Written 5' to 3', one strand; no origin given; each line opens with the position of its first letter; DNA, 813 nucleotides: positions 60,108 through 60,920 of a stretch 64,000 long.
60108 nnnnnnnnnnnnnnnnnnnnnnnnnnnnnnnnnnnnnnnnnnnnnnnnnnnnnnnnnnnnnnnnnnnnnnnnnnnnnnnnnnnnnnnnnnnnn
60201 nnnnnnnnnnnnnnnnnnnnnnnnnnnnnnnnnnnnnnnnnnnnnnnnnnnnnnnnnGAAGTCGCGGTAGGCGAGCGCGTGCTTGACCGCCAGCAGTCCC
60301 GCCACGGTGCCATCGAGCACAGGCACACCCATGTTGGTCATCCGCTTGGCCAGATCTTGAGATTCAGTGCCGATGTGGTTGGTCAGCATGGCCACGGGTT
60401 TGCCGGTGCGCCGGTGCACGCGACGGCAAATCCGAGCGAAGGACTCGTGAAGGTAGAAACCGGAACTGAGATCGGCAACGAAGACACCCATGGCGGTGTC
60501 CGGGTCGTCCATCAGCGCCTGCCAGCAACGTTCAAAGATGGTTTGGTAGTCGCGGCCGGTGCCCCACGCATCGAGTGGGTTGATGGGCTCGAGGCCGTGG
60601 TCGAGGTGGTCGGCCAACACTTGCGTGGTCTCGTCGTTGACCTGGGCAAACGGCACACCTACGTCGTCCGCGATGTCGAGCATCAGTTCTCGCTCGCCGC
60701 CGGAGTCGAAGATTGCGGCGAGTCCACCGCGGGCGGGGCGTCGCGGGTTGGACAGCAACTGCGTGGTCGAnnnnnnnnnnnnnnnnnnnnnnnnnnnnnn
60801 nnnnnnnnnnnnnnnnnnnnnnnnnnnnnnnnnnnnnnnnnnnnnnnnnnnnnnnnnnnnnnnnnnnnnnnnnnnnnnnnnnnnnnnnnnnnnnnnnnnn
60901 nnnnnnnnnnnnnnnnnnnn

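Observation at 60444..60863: Active-site spacing of the ACD enzyme matches DddX (His/Trp/Glu)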

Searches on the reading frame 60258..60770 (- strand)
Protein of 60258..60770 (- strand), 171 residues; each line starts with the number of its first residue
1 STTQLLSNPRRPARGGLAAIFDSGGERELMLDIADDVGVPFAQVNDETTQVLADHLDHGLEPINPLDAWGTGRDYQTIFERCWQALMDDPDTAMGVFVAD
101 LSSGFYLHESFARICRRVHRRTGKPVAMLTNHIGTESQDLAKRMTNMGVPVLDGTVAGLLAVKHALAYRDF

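Call 79: search_solved_structures(query=window:60258-60770:-, max_evalue=1, show_alignments=5)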
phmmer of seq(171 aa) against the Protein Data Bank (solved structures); distinct sequences matched with E-value up to 1: 8.
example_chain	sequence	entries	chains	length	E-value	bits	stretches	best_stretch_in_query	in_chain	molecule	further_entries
7cm9_A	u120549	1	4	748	7.6e-12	48.6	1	4-171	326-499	DMSP lyase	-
9it0_A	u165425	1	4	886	0.0047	20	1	6-169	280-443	Protein acetyltransferase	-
2csu_A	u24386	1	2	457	0.0079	19.3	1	12-151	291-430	457aa long hypothetical protein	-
9isq_A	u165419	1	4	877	0.033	17.3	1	6-169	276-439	Protein acetyltransferase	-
1pw5_A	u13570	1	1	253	0.12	15.5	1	95-166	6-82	nagD protein, putative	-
1vjr_A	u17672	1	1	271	0.13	15.3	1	95-166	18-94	4-nitrophenylphosphatase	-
1xfb_A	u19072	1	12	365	0.49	13.4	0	34-95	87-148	Aldolase C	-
4ds3_A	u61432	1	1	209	0.89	12.6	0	122-163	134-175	Phosphoribosylglycinamide formyltransferase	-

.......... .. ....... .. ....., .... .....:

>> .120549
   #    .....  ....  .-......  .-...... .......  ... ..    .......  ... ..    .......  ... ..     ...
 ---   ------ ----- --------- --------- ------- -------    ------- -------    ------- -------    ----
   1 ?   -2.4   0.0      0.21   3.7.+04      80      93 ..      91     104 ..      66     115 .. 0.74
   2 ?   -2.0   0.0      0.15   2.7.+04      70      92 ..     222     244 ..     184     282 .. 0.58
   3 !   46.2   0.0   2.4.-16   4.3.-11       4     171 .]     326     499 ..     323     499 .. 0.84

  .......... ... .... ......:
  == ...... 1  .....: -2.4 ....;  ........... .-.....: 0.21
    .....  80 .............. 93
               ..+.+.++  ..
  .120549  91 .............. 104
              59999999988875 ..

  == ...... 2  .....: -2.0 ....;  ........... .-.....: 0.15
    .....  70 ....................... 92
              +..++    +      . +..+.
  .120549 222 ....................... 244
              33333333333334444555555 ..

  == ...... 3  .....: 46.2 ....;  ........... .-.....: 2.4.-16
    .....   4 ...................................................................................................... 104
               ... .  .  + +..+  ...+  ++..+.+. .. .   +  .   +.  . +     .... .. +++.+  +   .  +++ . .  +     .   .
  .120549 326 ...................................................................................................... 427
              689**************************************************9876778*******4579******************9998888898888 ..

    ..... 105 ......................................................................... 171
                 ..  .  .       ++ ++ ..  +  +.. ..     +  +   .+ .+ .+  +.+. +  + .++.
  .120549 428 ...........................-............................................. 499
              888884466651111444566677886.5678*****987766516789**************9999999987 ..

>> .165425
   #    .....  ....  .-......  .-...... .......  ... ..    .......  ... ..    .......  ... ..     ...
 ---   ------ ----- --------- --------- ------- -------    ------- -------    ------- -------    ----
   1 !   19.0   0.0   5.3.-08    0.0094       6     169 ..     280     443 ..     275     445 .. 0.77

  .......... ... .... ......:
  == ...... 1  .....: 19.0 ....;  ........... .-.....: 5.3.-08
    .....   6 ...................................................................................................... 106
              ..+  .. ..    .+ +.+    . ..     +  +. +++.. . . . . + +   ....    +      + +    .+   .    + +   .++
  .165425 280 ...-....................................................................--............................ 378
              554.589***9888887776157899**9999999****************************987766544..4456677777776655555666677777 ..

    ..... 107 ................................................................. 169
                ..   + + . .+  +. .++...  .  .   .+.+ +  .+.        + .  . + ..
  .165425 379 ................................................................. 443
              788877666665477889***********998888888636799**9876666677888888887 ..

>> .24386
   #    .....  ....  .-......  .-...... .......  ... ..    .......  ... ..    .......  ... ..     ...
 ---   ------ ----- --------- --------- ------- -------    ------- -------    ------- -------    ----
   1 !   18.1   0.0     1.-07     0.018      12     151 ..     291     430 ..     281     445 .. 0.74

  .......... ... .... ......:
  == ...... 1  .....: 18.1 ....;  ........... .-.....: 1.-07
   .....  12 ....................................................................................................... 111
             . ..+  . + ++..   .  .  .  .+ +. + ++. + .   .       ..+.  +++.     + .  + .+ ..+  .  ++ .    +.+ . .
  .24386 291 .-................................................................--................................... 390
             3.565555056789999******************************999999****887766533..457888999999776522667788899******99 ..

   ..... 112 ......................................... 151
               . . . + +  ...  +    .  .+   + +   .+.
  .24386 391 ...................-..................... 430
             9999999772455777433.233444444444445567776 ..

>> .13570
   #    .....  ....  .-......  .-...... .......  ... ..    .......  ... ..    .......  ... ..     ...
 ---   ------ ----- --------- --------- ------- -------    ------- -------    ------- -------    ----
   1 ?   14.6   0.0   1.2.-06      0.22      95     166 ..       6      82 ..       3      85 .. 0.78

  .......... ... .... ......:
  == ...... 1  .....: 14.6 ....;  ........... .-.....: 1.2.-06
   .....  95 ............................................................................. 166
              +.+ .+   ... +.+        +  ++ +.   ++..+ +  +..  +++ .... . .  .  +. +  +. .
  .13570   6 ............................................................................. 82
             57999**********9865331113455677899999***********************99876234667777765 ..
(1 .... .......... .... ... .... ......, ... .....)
